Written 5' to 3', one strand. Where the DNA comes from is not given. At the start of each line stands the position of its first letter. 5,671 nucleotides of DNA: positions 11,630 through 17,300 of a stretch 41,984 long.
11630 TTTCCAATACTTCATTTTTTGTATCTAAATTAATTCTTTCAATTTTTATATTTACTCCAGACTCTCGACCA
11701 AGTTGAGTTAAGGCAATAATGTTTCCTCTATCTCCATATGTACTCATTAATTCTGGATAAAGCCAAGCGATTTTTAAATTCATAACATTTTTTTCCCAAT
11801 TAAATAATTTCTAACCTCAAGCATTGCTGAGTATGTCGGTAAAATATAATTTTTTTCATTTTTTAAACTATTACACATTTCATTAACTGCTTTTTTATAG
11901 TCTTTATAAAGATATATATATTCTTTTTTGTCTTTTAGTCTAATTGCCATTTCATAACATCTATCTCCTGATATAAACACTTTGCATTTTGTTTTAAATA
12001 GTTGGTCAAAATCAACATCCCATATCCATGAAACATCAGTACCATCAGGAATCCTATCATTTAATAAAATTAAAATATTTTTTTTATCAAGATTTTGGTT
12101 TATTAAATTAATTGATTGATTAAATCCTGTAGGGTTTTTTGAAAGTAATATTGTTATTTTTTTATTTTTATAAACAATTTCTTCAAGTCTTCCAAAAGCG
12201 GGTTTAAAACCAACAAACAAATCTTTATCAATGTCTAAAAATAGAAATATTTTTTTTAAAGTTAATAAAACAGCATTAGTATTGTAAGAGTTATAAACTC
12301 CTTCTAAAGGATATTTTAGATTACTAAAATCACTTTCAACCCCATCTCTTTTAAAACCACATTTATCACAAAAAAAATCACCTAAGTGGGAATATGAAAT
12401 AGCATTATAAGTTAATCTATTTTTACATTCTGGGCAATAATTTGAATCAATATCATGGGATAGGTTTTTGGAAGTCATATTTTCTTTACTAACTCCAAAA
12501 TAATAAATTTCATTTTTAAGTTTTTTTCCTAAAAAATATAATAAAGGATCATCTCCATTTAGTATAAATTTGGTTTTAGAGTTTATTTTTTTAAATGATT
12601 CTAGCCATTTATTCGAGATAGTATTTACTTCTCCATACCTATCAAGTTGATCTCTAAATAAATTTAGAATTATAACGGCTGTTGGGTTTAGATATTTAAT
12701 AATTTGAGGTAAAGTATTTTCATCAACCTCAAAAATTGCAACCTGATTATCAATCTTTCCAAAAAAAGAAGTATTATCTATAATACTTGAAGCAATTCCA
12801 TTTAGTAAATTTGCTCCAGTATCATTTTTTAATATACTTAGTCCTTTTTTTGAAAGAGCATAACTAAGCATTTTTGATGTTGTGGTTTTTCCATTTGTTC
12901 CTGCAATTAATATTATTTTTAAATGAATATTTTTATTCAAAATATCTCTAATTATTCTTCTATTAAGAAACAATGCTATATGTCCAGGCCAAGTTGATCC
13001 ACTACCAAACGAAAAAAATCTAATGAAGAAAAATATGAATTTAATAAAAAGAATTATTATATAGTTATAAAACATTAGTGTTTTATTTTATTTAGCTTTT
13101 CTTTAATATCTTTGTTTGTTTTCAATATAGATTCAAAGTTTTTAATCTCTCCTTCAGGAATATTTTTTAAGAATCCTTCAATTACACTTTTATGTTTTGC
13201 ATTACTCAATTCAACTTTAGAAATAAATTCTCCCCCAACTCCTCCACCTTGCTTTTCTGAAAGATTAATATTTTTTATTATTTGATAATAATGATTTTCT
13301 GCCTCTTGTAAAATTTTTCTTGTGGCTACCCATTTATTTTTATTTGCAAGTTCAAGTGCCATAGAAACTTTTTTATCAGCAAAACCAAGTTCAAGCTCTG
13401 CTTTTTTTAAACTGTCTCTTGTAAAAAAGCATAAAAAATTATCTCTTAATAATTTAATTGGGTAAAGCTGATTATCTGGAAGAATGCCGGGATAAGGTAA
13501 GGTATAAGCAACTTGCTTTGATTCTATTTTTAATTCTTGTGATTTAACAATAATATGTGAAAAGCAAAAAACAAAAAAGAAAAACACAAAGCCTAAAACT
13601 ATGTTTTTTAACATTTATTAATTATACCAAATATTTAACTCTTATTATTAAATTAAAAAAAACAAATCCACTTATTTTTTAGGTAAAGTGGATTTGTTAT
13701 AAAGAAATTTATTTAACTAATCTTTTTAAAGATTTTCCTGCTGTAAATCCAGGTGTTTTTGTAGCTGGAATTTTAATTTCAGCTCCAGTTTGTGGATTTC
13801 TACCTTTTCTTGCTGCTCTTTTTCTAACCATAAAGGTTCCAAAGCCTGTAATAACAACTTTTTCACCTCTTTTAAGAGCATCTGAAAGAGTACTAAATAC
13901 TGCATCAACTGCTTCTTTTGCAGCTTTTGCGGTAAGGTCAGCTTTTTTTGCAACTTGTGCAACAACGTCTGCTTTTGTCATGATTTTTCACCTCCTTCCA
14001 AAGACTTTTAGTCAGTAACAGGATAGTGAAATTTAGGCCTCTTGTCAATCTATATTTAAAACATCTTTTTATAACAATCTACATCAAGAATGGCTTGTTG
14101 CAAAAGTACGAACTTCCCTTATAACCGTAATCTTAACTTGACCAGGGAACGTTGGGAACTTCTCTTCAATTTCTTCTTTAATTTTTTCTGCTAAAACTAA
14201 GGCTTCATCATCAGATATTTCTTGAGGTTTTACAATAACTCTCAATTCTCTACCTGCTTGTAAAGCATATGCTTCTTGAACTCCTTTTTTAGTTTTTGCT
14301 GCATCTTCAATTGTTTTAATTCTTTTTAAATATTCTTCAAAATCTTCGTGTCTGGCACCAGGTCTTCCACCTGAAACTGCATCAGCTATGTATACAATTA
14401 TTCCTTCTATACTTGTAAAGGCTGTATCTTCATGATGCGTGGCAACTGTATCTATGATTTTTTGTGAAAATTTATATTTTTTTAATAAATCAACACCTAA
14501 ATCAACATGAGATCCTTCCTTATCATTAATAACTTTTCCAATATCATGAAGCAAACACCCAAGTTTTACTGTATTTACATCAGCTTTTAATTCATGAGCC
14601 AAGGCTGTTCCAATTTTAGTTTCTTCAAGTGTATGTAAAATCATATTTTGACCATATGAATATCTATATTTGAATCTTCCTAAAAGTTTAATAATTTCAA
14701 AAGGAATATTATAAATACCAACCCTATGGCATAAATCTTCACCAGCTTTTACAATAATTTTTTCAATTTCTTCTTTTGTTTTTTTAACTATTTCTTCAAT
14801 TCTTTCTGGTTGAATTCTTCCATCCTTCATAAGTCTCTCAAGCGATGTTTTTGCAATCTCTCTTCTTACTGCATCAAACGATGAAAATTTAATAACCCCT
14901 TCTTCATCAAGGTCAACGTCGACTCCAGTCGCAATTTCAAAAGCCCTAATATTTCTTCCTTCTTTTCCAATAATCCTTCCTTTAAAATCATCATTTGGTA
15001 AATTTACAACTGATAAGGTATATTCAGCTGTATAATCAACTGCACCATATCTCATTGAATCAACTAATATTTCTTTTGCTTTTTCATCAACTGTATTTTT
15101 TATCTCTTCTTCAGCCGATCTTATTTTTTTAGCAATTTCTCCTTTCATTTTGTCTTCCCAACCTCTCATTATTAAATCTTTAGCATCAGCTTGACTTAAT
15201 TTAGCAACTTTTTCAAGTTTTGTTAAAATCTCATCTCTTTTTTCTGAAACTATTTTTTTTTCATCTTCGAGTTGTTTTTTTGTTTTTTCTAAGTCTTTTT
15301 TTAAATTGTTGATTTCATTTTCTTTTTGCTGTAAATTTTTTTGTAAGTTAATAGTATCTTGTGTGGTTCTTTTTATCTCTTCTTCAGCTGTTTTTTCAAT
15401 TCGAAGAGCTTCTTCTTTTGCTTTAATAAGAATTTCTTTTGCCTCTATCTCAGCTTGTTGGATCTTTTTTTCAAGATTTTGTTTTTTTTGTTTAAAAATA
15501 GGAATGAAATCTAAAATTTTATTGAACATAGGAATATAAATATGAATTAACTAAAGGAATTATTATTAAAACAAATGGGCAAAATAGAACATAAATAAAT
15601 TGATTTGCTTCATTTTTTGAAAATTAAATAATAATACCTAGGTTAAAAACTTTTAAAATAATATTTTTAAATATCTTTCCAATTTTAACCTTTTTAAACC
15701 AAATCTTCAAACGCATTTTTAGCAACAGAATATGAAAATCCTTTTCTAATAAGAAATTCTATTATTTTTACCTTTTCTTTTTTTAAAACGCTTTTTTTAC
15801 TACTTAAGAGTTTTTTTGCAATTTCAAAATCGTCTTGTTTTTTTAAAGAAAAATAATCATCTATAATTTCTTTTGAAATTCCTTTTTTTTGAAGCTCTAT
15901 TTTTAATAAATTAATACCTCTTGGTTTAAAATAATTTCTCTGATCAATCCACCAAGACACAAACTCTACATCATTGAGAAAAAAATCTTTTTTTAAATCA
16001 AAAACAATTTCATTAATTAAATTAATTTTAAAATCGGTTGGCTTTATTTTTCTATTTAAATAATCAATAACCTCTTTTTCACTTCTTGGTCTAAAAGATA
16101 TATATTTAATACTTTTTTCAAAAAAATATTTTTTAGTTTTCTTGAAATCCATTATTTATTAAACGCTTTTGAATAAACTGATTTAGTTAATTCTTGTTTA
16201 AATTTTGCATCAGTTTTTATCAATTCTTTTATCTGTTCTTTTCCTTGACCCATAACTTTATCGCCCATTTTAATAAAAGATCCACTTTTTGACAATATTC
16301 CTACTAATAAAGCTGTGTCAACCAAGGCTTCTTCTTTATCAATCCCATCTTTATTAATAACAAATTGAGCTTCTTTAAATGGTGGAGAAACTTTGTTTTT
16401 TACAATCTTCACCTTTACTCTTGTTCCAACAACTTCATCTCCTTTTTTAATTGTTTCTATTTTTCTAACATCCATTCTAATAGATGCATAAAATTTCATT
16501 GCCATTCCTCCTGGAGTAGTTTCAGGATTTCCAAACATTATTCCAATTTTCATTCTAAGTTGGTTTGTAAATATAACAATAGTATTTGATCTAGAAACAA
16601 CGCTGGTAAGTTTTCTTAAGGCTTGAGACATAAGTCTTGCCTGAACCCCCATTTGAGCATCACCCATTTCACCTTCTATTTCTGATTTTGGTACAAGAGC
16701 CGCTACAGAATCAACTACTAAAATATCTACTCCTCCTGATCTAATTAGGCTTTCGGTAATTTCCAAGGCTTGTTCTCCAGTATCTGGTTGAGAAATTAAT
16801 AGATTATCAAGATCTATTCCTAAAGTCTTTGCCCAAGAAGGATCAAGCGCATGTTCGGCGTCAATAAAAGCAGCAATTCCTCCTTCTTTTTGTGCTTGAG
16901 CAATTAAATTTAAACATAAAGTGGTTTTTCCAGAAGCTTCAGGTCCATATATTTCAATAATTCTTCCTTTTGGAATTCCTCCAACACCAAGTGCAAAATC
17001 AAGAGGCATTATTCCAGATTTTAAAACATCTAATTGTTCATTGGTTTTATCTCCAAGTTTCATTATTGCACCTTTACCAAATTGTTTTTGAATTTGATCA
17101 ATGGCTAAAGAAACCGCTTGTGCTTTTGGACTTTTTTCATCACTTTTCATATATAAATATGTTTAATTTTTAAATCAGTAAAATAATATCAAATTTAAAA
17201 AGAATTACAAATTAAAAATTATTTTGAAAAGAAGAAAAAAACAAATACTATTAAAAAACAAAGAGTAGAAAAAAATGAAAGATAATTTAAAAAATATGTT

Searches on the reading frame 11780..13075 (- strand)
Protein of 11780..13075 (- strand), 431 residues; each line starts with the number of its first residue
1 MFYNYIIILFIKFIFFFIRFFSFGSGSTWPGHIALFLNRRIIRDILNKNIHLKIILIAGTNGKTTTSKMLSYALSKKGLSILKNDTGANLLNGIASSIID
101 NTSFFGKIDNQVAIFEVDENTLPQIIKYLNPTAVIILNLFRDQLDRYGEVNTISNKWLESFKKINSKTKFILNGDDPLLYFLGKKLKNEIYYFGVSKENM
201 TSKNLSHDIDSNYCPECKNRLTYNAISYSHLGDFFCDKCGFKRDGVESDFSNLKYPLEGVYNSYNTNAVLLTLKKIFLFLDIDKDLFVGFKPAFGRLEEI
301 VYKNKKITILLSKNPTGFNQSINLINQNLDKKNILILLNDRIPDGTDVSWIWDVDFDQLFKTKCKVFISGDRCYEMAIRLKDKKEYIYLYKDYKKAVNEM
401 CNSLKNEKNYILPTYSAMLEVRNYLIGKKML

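Call 80: search_protein_families(library=pfam, proteins=[window:11780-13075:-], max_evalue=0.0001)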
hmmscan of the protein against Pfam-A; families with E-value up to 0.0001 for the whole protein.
window:11780-13075:- (431 aa): 2 families
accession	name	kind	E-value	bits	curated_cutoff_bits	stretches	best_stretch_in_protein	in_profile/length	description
PF08353.15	MurT_C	-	7.9e-31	106.8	25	1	311-418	1-110/110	MurT ligase C-terminal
PF08245.18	Mur_ligase_M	-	4.3e-16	59.9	24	1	57-211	1-165/200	Mur ligase middle domain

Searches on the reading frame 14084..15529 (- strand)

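Call 80: search_protein_families(library=pfam, proteins=[window:14084-15529:-], max_evalue=0.0001)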
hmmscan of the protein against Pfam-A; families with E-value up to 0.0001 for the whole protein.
window:14084-15529:- (481 aa): 3 families
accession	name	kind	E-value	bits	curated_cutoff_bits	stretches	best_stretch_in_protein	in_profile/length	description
PF12072.13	RNase_Y_N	-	2.8e-16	60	32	1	19-165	40-200/201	RNase Y N-terminal region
PF01966.28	HD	-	7.7e-15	55.6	22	1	299-386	4-114/116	HD domain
PF00013.35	KH_1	-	1.2e-05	25.4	21.5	1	176-213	5-48/66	KH domain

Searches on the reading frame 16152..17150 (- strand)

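Call 80: search_protein_families(library=pfam, proteins=[window:16152-17150:-], max_evalue=0.0001)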
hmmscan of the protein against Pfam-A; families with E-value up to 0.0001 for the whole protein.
window:16152-17150:- (332 aa): 4 families
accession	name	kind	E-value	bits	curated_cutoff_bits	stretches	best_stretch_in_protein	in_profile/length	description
PF00154.27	RecA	-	5.3e-131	436.2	27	1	12-265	2-255/262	recA bacterial DNA recombination protein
PF08423.17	Rad51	-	3.5e-12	46.6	22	1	43-271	8-242/244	Rad51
PF21096.2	RecA_C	-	1.2e-09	38.6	27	1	276-328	3-55/57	RecA C-terminal domain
PF06745.19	ATPase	-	3.9e-08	33.4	26.6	1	44-117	2-77/231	KaiC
